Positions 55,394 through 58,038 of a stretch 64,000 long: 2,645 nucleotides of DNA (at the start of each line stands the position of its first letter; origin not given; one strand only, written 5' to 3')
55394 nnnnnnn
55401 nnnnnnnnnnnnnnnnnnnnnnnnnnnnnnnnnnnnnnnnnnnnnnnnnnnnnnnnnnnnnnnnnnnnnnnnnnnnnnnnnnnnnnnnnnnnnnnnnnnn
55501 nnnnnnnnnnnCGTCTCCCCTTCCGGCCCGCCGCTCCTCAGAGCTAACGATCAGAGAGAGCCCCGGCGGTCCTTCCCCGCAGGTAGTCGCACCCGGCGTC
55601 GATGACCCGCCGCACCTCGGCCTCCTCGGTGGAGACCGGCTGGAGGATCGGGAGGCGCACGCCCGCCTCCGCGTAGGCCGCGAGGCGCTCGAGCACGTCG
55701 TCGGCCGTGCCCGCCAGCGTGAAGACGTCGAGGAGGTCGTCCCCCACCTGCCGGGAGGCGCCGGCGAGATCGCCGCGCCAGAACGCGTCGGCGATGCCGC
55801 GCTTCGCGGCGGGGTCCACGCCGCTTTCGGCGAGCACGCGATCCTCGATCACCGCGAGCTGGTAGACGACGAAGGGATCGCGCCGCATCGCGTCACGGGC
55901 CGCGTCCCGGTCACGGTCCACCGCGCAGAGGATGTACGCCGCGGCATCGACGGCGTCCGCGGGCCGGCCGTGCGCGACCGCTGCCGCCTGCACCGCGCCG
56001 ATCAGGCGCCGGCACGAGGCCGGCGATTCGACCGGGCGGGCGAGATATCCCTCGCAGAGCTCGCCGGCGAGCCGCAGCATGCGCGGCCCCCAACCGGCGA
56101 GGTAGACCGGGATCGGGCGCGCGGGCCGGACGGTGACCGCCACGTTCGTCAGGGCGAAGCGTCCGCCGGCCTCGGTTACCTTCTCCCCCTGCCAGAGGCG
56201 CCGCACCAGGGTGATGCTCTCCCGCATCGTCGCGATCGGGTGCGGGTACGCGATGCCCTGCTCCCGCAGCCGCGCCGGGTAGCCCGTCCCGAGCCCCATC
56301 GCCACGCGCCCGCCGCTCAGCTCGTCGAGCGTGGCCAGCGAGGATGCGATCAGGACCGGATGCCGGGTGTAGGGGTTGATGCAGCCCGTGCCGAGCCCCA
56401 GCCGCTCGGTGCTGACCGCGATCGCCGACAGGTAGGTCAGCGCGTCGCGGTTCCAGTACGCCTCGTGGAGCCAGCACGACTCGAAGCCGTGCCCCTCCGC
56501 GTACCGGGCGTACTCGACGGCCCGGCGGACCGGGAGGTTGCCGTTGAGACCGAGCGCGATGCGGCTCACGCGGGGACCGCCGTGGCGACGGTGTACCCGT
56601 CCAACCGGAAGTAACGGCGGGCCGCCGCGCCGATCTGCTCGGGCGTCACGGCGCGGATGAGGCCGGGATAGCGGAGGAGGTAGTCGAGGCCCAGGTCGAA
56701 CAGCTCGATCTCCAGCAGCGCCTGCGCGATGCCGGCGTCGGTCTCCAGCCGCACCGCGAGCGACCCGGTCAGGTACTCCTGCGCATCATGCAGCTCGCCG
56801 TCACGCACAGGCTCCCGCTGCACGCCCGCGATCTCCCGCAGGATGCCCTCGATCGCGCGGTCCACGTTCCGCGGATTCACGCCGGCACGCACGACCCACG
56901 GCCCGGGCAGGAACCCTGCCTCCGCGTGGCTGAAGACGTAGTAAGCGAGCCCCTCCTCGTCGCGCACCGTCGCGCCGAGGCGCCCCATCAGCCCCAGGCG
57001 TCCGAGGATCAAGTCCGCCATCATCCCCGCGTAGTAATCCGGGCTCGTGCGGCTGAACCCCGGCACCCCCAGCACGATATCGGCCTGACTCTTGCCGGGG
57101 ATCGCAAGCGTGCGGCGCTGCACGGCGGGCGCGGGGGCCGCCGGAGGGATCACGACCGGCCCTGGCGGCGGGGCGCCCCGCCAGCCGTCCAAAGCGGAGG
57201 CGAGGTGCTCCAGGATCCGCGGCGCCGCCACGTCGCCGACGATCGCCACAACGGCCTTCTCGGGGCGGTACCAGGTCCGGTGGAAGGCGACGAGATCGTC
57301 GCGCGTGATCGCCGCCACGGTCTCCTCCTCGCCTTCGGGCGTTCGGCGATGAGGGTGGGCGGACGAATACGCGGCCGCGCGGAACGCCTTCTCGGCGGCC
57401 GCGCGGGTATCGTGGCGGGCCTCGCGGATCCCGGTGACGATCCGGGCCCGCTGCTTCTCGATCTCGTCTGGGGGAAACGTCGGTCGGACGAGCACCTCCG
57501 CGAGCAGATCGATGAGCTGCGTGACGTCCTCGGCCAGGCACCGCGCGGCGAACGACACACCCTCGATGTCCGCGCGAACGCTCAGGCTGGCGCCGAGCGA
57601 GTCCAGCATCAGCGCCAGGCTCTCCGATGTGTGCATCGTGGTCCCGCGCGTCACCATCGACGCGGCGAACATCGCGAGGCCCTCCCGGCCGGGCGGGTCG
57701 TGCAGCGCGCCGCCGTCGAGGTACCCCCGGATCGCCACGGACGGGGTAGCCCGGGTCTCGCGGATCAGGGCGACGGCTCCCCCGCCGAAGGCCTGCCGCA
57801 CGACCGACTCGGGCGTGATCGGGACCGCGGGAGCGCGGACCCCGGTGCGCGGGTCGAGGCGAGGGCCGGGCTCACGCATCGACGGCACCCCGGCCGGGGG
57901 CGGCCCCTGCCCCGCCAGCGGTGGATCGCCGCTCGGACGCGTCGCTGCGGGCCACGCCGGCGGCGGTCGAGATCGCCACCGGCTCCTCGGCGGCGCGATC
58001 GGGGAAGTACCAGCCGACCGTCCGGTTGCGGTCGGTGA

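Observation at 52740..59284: F420 block: three LLM oxidoreductases around a stand-alone CofE, translationally coupled to an M16 peptidase pair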

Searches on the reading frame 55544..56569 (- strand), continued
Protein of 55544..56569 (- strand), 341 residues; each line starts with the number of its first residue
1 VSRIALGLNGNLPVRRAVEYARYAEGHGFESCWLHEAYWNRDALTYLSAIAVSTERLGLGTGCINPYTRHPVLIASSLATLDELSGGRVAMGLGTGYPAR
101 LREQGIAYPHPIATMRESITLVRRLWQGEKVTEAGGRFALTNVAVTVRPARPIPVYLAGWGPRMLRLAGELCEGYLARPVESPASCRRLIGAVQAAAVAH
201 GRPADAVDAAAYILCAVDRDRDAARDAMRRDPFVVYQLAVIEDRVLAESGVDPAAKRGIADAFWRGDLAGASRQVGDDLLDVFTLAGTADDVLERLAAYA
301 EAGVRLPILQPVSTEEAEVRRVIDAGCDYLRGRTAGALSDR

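Call 35: search_solved_structures(query=window:55544-56569:-, max_evalue=1e-10)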
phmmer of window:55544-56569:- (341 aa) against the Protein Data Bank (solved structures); distinct sequences matched with E-value up to 1e-10: 16.
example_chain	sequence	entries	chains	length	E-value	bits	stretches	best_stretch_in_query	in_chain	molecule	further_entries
8qq8_A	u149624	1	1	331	1.5e-58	201.9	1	10-308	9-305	5,10-methylenetetrahydromethanopterin reductase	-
8qpl_A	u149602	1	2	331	1.5e-58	201.9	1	10-308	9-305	5,10-methylenetetrahydromethanopterin reductase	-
8qpm_A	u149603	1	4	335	1.6e-58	201.9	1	10-308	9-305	5,10-methylenetetrahydromethanopterin reductase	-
1f07_A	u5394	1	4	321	3.7e-48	167.8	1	10-308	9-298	COENZYME F420-DEPENDENT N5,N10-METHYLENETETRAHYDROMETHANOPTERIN REDUCTASE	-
1z69_A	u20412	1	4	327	6.8e-46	160.3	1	13-305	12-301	Coenzyme F420-dependent N(5),N(10)-methylenetetrahydromethanopterin reductase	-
1ezw_A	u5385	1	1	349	1.2e-41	146.4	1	19-315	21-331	COENZYME F420-DEPENDENT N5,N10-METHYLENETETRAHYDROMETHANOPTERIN REDUCTASE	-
3b4y_A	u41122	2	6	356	1.4e-22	83.7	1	14-229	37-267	PROBABLE F420-DEPENDENT GLUCOSE-6-PHOSPHATE DEHYDROGENASE FGD1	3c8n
9fp4_A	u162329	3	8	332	9.3e-22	81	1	15-227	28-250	F420-dependent hydroxymycolic acid dehydrogenase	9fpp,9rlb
5lxe_A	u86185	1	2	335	2.8e-20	76.2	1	15-229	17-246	F420-dependent glucose-6-phosphate dehydrogenase 1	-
1rhc_A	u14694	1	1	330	7.5e-16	61.6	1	17-229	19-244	F420-dependent alcohol dehydrogenase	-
7oh2_A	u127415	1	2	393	4e-15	59.2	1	20-309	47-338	Alkanesulfonate monooxygenase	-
9hav_A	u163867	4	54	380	5.3e-15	58.8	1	43-230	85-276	Luciferase family protein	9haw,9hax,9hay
8cbb_A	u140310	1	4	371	3.8e-13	52.7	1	16-297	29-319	Alkanal monooxygenase alpha chain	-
7bip_A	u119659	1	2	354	3.8e-12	49.4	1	34-224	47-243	Luciferase-like monooxygenase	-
7olf_A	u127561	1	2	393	5.4e-12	48.9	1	20-310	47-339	Methanesulfonate sulfonatase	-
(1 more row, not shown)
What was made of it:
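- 55544..56569 (-): LLM341, a Mer-like F420-type luciferase-like oxidoreductase. Its GTG start overlaps the M16B stop (GTGA). Substrate unknown. Call 35: Mer 8qq8 at 1.5e-58.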

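Call 39: search_protein_families(library=ncbifam, proteins=[L007:11011-11694:+], max_evalue=1e-25)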
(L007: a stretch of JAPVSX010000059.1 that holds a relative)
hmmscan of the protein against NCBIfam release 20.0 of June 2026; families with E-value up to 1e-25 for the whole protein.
L007:11011-11694:+ (227 aa): 1 family
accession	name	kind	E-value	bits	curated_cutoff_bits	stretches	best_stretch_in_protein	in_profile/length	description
TIGR01915.1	npdG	equivalog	1.4e-61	208.3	149.8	1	10-224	3-220/220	NADPH-dependent F420 reductase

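Call 56: search_protein_families(library=ncbifam, proteins=[L012:6791-7831:+], max_evalue=1e-40)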
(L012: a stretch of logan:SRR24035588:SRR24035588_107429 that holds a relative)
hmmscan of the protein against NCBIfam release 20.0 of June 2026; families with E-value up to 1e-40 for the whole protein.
L012:6791-7831:+ (346 aa): 4 families
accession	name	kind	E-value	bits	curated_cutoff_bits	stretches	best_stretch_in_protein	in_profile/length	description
NF002619.0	PRK02271.1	equivalog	7.5e-55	186.5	276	1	2-307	2-302/329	5,10-methylenetetrahydromethanopterin reductase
TIGR04024.1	F420_NP1902A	hypoth_equivalog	2.3e-51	174.5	345.4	1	4-302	5-301/330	TIGR04024 family LLM class F420-dependent oxidoreductase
TIGR03555.1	F420_mer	equivalog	6.2e-50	170.4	348.7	1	13-305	11-299/325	5,10-methylenetetrahydromethanopterin reductase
TIGR03559.1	F420_Rv3520c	subfamily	7.3e-41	140.3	335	0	3-306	2-320/325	LLM class F420-dependent oxidoreductase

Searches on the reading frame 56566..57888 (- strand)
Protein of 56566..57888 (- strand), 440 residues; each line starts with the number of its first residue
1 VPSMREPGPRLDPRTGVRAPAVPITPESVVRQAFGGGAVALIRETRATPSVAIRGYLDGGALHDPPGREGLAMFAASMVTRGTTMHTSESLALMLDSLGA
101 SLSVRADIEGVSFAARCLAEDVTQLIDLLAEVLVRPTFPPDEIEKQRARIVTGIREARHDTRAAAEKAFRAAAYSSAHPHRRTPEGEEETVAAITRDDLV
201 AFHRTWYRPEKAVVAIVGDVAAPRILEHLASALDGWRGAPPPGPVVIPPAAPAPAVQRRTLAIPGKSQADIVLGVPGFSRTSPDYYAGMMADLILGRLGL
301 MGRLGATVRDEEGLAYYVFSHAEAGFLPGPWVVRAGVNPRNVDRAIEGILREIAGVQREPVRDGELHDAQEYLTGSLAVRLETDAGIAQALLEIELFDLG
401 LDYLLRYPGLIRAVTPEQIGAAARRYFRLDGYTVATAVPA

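Call 6: search_protein_families(library=ncbifam, proteins=[window:56566-57888:-], max_evalue=0.00001)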
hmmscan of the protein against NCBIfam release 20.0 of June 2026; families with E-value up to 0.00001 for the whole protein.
window:56566-57888:- (440 aa): 2 families
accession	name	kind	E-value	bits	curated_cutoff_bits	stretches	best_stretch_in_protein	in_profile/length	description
NF047422.1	YfmF_fam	equivalog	1.8e-19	70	285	1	123-425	99-400/412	EF-P 5-aminopentanol modification-associated protein YfmF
NF047421.1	YfmH_fam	equivalog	9.3e-06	25.1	250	0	120-229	106-214/425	EF-P 5-aminopentanol modification-associated protein YfmH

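Call 7: search_protein_families(library=pfam, proteins=[window:56566-57888:-], max_evalue=0.001)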
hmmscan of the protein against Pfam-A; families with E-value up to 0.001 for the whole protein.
window:56566-57888:- (440 aa): 2 families
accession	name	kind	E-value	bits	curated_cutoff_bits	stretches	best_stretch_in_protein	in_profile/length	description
PF05193.26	Peptidase_M16_C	-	1.4e-28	100.5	23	1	194-371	2-179/181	Peptidase M16 inactive domain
PF00675.25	Peptidase_M16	-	2.1e-17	63.8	22.3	1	42-177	4-139/149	Insulinase (Peptidase family M16)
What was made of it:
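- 56566..57888 (-): M16B, the non-catalytic partner subunit, 440 aa from GTG 57888 or 437 aa from ATG 57879. It overlaps the M16A stop by 17 or 8 nt. Call 7: both M16 domains.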
